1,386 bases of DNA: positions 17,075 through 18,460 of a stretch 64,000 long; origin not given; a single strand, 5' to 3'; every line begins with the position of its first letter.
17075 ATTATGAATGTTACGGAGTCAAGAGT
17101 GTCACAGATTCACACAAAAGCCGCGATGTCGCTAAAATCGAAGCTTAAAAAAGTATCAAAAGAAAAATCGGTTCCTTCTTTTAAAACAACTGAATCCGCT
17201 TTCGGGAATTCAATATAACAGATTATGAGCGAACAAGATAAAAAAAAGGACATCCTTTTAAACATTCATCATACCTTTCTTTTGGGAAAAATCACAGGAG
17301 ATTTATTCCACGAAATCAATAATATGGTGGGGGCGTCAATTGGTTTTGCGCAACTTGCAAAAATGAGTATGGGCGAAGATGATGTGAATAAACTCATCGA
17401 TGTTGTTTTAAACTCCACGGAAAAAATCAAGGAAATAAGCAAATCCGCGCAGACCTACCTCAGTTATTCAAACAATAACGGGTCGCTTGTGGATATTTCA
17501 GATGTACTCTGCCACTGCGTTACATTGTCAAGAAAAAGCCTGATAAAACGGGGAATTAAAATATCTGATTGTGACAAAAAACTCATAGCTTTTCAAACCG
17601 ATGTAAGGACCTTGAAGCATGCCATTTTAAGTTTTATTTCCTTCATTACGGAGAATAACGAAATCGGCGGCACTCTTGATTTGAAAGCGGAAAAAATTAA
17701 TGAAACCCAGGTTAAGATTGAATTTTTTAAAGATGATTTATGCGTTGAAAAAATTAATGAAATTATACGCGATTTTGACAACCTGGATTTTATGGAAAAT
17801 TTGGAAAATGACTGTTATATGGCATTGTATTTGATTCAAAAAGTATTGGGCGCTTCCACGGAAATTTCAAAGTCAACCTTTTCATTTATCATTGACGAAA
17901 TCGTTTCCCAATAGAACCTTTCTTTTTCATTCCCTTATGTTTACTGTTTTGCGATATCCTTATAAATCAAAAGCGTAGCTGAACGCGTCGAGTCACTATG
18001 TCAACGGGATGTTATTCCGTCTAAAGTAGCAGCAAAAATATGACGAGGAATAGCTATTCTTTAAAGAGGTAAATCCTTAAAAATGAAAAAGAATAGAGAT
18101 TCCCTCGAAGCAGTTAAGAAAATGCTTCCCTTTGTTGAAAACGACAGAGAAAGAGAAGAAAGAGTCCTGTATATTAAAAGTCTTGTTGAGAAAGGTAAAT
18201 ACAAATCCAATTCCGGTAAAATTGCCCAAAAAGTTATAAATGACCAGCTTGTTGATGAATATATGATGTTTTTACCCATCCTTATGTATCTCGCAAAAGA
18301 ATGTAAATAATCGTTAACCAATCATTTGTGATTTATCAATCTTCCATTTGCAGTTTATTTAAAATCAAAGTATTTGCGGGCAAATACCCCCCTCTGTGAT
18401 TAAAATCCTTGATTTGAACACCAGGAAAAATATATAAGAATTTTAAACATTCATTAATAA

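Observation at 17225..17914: Histidine-kinase-like pseudo-enzyme inserted between fliA and flgM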

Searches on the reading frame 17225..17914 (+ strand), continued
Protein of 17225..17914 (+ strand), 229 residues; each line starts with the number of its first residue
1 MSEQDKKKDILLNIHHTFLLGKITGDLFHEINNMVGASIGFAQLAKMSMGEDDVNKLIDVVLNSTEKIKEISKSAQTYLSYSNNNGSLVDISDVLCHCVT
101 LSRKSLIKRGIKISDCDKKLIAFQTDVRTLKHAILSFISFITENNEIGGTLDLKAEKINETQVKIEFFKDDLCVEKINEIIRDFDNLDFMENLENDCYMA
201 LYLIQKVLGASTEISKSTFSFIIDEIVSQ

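Call 45: find_encoding_contigs(protein=P0008, flank=8000, max_places=3)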
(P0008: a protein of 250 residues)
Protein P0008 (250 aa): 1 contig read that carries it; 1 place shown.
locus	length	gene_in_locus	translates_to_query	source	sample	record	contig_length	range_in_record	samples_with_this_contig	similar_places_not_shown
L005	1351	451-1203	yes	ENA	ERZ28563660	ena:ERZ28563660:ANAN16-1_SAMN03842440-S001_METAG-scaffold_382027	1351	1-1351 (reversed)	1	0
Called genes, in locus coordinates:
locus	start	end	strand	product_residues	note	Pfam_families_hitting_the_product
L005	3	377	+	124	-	?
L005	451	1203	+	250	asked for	PF00512:HisKA (weak)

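Call 46: find_encoding_contigs(protein=P0016, flank=8000, max_places=3)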
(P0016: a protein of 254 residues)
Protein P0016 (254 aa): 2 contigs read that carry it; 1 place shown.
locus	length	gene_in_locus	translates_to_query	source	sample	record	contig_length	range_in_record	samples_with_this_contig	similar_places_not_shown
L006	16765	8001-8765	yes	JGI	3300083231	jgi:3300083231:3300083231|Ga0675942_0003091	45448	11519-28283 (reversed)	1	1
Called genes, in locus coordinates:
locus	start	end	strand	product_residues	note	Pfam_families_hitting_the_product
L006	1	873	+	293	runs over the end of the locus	PF00669:Flagellin_N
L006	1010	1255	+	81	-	PF02599:CsrA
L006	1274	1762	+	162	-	PF02623:FliW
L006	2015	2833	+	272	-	PF00669:Flagellin_N, PF00700:Flagellin_C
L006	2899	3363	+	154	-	PF03646:FlaG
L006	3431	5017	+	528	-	PF02465:FliD_N, PF07195:FliD_C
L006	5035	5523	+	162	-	PF02561:FliS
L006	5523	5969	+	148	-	-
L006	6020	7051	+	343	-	PF05368:NmrA (weak), PF01073:3Beta_HSD, PF01370:Epimerase, PF02719:Polysacc_synt_2, PF04321:RmlD_sub_bind, PF07993:NAD_binding_4 (weak), PF13460:NAD_binding_10, PF16363:GDP_Man_Dehyd, +2 more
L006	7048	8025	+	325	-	PF01073:3Beta_HSD, PF01370:Epimerase, PF02719:Polysacc_synt_2, PF04321:RmlD_sub_bind, PF07993:NAD_binding_4, PF16363:GDP_Man_Dehyd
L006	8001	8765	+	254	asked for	PF00512:HisKA (weak), PF02518:HATPase_c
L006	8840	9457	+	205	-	PF26154:DUF8042 (weak)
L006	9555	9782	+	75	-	-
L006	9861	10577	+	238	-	PF00072:Response_reg, PF09851:SHOCT (weak)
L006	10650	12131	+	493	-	PF00072:Response_reg, PF13185:GAF_2, PF01590:GAF (weak), PF13492:GAF_3 (weak), PF13487:HD_5, PF01966:HD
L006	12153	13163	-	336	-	PF14249:Tocopherol_cycl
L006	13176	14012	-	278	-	PF00106:adh_short, PF08659:KR, PF13561:adh_short_C2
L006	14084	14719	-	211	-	PF00440:TetR_N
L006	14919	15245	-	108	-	-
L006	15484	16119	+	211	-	PF07238:PilZ (weak)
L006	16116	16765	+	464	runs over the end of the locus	PF00072:Response_reg, PF00158:Sigma54_activat, PF14532:Sigma54_activ_2, PF07728:AAA_5 (weak), PF25601:AAA_lid_14, PF02954:HTH_8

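Call 47: find_encoding_contigs(protein=P0018, flank=8000, max_places=3)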
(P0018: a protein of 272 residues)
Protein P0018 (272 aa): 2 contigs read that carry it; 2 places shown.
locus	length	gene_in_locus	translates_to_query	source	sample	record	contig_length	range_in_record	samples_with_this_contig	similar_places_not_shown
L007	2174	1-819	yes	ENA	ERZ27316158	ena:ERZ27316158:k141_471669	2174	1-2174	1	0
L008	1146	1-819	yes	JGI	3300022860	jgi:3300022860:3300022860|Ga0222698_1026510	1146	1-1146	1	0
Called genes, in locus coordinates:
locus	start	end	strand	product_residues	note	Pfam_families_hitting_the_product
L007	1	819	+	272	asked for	PF00512:HisKA, PF02518:HATPase_c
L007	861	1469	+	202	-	PF26154:DUF8042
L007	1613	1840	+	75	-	-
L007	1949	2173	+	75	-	?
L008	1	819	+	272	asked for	PF00512:HisKA, PF02518:HATPase_c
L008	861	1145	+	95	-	?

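Call 48: find_encoding_contigs(protein=P0031, flank=8000, max_places=3)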
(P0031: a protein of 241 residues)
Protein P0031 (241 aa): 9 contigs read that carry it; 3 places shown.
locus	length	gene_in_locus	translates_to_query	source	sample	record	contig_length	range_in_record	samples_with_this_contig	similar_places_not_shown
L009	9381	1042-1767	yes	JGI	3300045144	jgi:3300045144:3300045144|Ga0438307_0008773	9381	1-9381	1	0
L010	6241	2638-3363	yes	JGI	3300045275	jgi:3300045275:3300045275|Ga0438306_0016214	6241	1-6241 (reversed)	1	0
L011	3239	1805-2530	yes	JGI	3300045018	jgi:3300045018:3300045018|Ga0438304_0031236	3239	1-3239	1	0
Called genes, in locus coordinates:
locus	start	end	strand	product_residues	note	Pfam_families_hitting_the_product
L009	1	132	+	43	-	?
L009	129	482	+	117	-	PF01370:Epimerase, PF16363:GDP_Man_Dehyd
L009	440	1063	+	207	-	PF01370:Epimerase, PF16363:GDP_Man_Dehyd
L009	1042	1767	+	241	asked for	PF00512:HisKA (weak)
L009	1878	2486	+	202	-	PF27299:TP0873_N, PF26154:DUF8042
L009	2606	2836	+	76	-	-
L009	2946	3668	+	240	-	PF00072:Response_reg, PF09851:SHOCT (faint)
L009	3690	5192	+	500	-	PF00072:Response_reg, PF01590:GAF (weak), PF13492:GAF_3, PF01966:HD, PF13487:HD_5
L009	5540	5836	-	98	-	PF01541:GIY-YIG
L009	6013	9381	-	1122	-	?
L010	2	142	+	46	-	?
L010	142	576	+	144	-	PF05130:FlgN (weak)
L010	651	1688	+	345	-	PF05368:NmrA, PF00106:adh_short (weak), PF01073:3Beta_HSD, PF01370:Epimerase, PF02719:Polysacc_synt_2, PF04321:RmlD_sub_bind, PF13460:NAD_binding_10 (weak), PF16363:GDP_Man_Dehyd, +1 more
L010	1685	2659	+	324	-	PF01073:3Beta_HSD, PF01370:Epimerase, PF02719:Polysacc_synt_2, PF04321:RmlD_sub_bind, PF07993:NAD_binding_4, PF16363:GDP_Man_Dehyd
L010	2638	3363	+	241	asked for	PF00512:HisKA (weak)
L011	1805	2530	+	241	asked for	PF00512:HisKA (weak)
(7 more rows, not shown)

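Call 52: find_encoding_contigs(protein=P0009, flank=8000, max_places=3)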
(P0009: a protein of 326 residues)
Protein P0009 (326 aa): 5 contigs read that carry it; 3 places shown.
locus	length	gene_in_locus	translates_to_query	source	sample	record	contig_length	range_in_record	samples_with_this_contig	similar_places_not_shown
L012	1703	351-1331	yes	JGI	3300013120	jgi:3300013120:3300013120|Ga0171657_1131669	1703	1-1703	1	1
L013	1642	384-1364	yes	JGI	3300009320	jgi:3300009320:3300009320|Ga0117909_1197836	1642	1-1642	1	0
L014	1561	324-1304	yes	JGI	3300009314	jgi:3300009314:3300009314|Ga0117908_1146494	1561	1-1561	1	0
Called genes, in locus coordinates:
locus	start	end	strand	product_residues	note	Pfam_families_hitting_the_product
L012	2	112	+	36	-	?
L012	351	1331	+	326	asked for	PF00512:HisKA (weak)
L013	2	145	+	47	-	?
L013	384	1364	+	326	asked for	PF00512:HisKA (weak)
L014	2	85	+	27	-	?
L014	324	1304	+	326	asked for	PF00512:HisKA (weak)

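Call 53: find_encoding_contigs(protein=P0033, flank=8000, max_places=3)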
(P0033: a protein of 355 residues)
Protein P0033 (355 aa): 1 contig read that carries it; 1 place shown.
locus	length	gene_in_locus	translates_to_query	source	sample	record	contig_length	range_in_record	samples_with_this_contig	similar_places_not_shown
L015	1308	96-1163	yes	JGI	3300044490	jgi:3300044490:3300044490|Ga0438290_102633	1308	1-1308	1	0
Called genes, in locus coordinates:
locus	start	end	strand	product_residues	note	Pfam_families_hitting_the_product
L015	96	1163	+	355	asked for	PF00512:HisKA (weak)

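Call 62: search_protein_families(library=pfam, proteins=[L006:9555-9782:+, L009:2606-2836:+, L007:1613-1840:+, L006:8840-9457:+, L006:5523-5969:+, L006:9861-10577:+, P0016, P0031, P0008, P0009], max_evalue=1)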
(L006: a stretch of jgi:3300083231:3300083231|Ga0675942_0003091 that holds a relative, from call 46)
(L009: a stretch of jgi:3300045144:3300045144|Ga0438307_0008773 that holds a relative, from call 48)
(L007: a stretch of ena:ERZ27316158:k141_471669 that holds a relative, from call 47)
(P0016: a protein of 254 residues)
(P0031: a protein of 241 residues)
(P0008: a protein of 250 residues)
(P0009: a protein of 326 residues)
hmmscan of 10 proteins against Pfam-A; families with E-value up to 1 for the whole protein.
L006:9555-9782:+ (75 aa): 0 families

L009:2606-2836:+ (76 aa): 0 families

L007:1613-1840:+ (75 aa): 0 families

L006:8840-9457:+ (205 aa): 0 families

L006:5523-5969:+ (148 aa): 4 families
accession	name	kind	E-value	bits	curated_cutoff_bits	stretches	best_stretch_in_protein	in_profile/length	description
PF05130.17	FlgN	-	0.00092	20.1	30.5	1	4-117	3-125/147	FlgN protein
PF24963.1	DUF7768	-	0.043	14.6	26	1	18-60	42-86/98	Domain of unknown function (DUF7768)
PF22549.1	ARPP-2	-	0.09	12.2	27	1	45-113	203-267/278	ARPP-2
PF09361.15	Phasin_2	-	0.32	11.6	24.9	0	5-69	23-89/100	Phasin protein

L006:9861-10577:+ (238 aa): 11 families
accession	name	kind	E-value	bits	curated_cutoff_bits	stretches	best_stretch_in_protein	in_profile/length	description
PF00072.30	Response_reg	-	2.6e-29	102.1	30.2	1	7-113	1-107/111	Response regulator receiver domain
PF09851.14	SHOCT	-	4.8e-06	26.6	27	1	209-236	1-28/28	Short C-terminal domain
PF20161.5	VpsR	-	0.0017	18.5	23.7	1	20-117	23-121/121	VpsR domain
PF12329.13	TMF_DNA_bd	-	0.0092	16.4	35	1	125-179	17-71/74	TATA element modulatory factor 1 DNA binding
PF02670.22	DXP_reductoisom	-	0.012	16.7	21.7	0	6-64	49-104/129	1-deoxy-D-xylulose 5-phosphate reductoisomerase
PF18709.6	DLP_helical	-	0.031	14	25.5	1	129-182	69-122/340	Dynamin-like helical domain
PF05120.17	GvpG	-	0.11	13.1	30.6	1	204-237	30-63/67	Gas vesicle protein G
PF18428.7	BRCT_3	-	0.12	12.8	26.1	1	4-59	5-59/102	BRCA1 C Terminus (BRCT) domain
PF20612.3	SHOCT_2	-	0.13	12.9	24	1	214-233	19-38/53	SHOCT domain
PF10186.14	ATG14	-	0.17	11.3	33.2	1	95-180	17-101/347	Vacuolar sorting 38 and autophagy-related subunit 14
PF14197.11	Cep57_CLD_2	-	0.62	10.6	27.1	1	125-148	29-52/67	Centrosome localisation domain of PPC89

P0016 (254 aa): 6 families
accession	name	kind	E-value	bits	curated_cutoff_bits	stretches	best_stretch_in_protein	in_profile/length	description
PF02518.31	HATPase_c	-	9.4e-12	45.8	26.4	1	149-250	5-109/111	Histidine kinase-, DNA gyrase B-, and HSP90-like ATPase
PF00512.31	HisKA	-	7.3e-07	29.6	26.9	1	41-96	3-58/66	His Kinase A (phospho-acceptor) domain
PF10090.15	HPTransfase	-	7.6e-05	22.9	22.9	1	117-197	3-78/123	Histidine phosphotransferase C-terminal domain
PF20699.2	DUF6820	-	0.062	13.8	27.5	1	32-67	15-53/58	Domain of unknown function (DUF6820)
PF13581.12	HATPase_c_2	-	0.1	13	27.4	1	171-226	56-110/127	Histidine kinase-like ATPase domain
PF07503.17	zf-HYPF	-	0.23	11.8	23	1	113-131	4-22/34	HypF finger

P0031 (241 aa): 3 families
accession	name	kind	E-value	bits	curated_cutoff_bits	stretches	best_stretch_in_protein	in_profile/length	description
PF00512.31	HisKA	-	1.6e-07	31.7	26.9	1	37-94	4-61/66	His Kinase A (phospho-acceptor) domain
PF19895.4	DUF6368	-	0.069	13.7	25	1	7-100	72-158/184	Family of unknown function (DUF6368)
PF02518.31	HATPase_c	-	0.12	13.2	26.4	1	146-233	7-107/111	Histidine kinase-, DNA gyrase B-, and HSP90-like ATPase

P0008 (250 aa): 1 family
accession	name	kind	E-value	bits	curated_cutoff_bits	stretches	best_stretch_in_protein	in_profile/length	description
PF00512.31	HisKA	-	8.1e-07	29.4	26.9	1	32-87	4-59/66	His Kinase A (phospho-acceptor) domain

P0009 (326 aa): 1 family
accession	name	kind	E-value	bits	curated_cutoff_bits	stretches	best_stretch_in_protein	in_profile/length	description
PF00512.31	HisKA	-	1.3e-06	28.7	26.9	1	112-172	4-64/66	His Kinase A (phospho-acceptor) domain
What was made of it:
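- On ChpT family (PF10090 HPTransfase): An unrelated short kinase-like protein, P0016, scores 22.9 bits (call 62).
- Tried and rejected: The 75-76-aa protein in the second clade's loci is not FlgM according to Pfam (call 62).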

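Call 68: list_cluster_members(proteins=[P0001, P0006, P0008, P0016, P0031])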
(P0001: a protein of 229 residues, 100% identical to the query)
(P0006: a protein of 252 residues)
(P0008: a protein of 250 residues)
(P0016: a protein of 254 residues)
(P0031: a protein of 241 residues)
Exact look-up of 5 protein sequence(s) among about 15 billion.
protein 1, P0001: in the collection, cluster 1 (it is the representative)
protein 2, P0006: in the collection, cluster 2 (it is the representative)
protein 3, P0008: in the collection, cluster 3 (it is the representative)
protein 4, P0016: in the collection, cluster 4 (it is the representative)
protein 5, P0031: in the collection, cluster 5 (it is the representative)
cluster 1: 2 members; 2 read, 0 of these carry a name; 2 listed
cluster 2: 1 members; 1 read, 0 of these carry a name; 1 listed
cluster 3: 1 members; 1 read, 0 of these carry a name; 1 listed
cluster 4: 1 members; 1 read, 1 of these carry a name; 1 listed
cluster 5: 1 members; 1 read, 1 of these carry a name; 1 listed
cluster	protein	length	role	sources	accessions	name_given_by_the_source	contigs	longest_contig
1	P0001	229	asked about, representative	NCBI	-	-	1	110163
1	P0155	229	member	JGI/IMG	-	-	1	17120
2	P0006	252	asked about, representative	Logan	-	-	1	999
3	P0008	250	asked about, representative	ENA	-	-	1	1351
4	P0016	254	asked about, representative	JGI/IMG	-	two-component system, NtrC family, sensor kinase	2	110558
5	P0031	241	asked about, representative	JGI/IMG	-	signal transduction histidine kinase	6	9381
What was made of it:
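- Tried and rejected: Cluster members carry no informative names (call 68).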

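Call 69: find_encoding_contigs(protein=P0001, flank=1000, max_places=3)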
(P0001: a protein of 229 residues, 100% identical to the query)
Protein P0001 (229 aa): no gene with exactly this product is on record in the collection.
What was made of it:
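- Tried and rejected: P0001 is not on record for a contig look-up (call 69), so the source genome could not be named.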

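Call 70: find_related_loci(query=A2, collection=metagenome_contigs, flank=8000)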
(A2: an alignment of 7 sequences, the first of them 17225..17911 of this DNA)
Query A2 (229 aa) in metagenome_contigs; peptide patterns used: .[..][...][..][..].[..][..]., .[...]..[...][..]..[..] (x = any residue, [..] = any of these).
237 stretches matched a pattern; 2 encode a relative of the query (tblastn E <= 1e-3); 2 distinct loci.
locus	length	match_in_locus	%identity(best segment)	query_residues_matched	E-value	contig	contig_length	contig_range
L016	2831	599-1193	59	8-225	3e-37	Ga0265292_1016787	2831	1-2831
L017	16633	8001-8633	28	9-210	1e-25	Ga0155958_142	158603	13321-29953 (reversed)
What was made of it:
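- Tried and rejected: The metagenome scan added only L016 and L017 (call 70).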

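Call 87: find_encoding_contigs(protein=P0119, flank=7000, max_places=3)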
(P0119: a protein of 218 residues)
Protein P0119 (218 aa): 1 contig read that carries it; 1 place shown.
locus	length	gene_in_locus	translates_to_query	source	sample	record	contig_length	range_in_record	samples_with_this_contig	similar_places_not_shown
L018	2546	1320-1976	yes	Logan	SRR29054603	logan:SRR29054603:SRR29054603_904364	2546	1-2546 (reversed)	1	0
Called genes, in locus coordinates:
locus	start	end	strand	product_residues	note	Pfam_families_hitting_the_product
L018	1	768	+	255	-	?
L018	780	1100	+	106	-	PF03626:COX4_pro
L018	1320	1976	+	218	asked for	-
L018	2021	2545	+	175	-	?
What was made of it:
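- Tried and rejected: P0009 and P0033 lie on ~1.3-1.7-kb contigs, and P0119 sits next to a cytochrome oxidase subunit gene (calls 52, 53, 87).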

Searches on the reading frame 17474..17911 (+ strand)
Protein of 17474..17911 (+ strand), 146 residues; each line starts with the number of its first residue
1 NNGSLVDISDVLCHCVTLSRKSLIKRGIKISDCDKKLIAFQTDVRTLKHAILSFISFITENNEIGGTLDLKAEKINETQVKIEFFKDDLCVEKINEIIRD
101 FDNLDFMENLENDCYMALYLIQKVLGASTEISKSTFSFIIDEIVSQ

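Call 97: predict_structure(alignment_id=A5)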
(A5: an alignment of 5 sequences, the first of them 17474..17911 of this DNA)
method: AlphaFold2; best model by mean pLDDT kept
length: 146 residues; sequences in the alignment: 5
mean_pLDDT: 86.8   pTM: 0.85
mean pLDDT of the five models: 86.8, 86.5, 85.9, 85.3, 83.8
residues with pLDDT >= 90: 67; 70-90: 72; 50-70: 6; < 50: 1
segments of 3 or more residues with pLDDT < 50: none
pLDDT, mean of each block of 10 residues (from residue 1): 80 91 85 79 93 93 83 91 89 87 83 93 92 91 66
secondary structure, 60 per line:
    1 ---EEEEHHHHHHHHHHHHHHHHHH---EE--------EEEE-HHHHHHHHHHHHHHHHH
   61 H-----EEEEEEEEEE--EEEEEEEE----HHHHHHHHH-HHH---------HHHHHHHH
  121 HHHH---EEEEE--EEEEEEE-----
elements in order: E4-7 H8-25 E39-42 H44-61 E67-76 E79-86 H91-99 H113-124 E128-132 E135-141

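Call 99: fold_search(model_id=the predicted structure, library=pdb)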
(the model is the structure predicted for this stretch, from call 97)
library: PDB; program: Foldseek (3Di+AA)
matches with E <= 10: 598; with E <= 0.001: 231
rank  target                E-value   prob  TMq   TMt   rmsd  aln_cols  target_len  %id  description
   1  3a0y_B                3.3e-08  1.00  0.72  0.70   4.2       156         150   13  Catalytic domain of histidine kinase ThkA (TM1359) (nucleotide free form 3: 1,2-propanediol, orthorombic) (released 2009-10-20)
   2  8g3a_D                5.0e-08  1.00  0.61  0.30   5.6       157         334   12  BceAB-S nucleotide free TM state 1 (released 2023-06-21)
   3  3a0t                  6.1e-08  1.00  0.74  0.71   4.1       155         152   13  Catalytic domain of histidine kinase ThkA (TM1359) in complex with ADP and Mg ion (trigonal) (released 2009-10-20)
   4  9jfj_C                1.1e-07  1.00  0.70  0.47   4.3       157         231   14  Crystal structure of the cytoplasmic domain of ZraS in ADP-bound form (released 2025-03-26)
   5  9jfj_A                1.4e-07  1.00  0.70  0.47   4.4       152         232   12  Crystal structure of the cytoplasmic domain of ZraS in ADP-bound form (released 2025-03-26)
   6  6rh0_B                1.6e-07  1.00  0.69  0.46   5.8       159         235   12  Revisiting pH-gated conformational switch. Complex HK853-RR468 pH 5.5 (released 2020-02-19)
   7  3a0z_B                1.7e-07  1.00  0.73  0.73   3.8       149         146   13  Catalytic domain of histidine kinase ThkA (TM1359) (nucleotide free form 4: isopropanol, orthorombic) (released 2009-10-20)
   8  3a0z_A                1.8e-07  1.00  0.73  0.72   3.5       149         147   13  Catalytic domain of histidine kinase ThkA (TM1359) (nucleotide free form 4: isopropanol, orthorombic) (released 2009-10-20)
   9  6dk7_E                2.3e-07  1.00  0.64  0.45   5.1       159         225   12  RetS histidine kinase region with cobalt (released 2019-03-20)
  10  4q20_B                2.6e-07  1.00  0.70  0.48   3.8       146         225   16  Crystal structure of a C-terminal part of tyrosine kinase (DivL) from Caulobacter crescentus CB15 at 2.50 A resolution (released 2014-04-23)
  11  4jas_A                3.1e-07  1.00  0.64  0.42   5.6       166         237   10  Structural basis of a rationally rewired protein-protein interface (HK853mutant A268V, A271G, T275M, V294T and D297E a (released 2013-09-04)
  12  6dk8_E                3.3e-07  1.00  0.67  0.47   5.4       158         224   16  RetS kinase region without cobalt (released 2019-03-20)
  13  6azr_A                3.3e-07  1.00  0.68  0.45   5.3       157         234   10  Crystal structure of the T264A HK853cp-BeF3-RR468 complex (released 2017-12-27)
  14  7cch                  4.5e-07  1.00  0.66  0.50   5.2       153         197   14  Acinetobacter baumannii histidine kinase AdeS (released 2021-06-23)
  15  4jav_B                4.5e-07  1.00  0.67  0.43   5.5       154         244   10  Structural basis of a rationally rewired protein-protein interface (HK853wt and RR468mutant V13P, L14I, I17M and N21V) (released 2013-09-04)
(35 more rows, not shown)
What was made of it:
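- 17483..17896 (+): CA-like alpha/beta (Bergerat-fold) domain, residues 87-224. It lacks the N-box Asn, G1 and G2, and its lid is shortened. Foldseek top hits are the ThkA CA domain (TM 0.72-0.74), ZraS, HK853, and the pseudokinases RetS and DivL (calls 97, 99).
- On Class I histidine kinase (HisKA + HATPase_c): Domain model pLDDT 86.8; TM 0.72-0.74 to the ThkA CA domain (calls 97, 99).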

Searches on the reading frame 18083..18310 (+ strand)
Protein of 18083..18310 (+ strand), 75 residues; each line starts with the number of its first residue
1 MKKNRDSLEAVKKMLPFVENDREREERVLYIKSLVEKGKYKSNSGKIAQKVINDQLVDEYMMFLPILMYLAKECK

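Call 3: search_protein_families(library=pfam, proteins=[window:18083-18310:+], max_evalue=1)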
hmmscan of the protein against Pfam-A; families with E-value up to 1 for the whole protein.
window:18083-18310:+ (75 aa): 1 family
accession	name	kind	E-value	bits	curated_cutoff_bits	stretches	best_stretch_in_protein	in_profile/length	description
PF04316.19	FlgM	-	3.8e-06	27.4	25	1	19-52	23-54/55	Anti-sigma-28 factor, FlgM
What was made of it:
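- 18083..18310 (+): FlgM-like anti-sigma-28 factor (75 aa). Pfam FlgM 27.4 bits, cut-off 25 (call 3).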

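Call 4: search_protein_families(library=ncbifam, proteins=[window:18083-18310:+], max_evalue=1)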
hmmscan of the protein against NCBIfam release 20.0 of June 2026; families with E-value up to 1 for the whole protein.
window:18083-18310:+ (75 aa): 1 family
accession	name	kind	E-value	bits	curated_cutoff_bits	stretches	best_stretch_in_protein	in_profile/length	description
TIGR03824.1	FlgM_jcvi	equivalog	5.2e-05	24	40.75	1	23-54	65-96/98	flagellar biosynthesis anti-sigma factor FlgM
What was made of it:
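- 18083..18310 (+): TIGR03824 is below cut-off (call 4).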
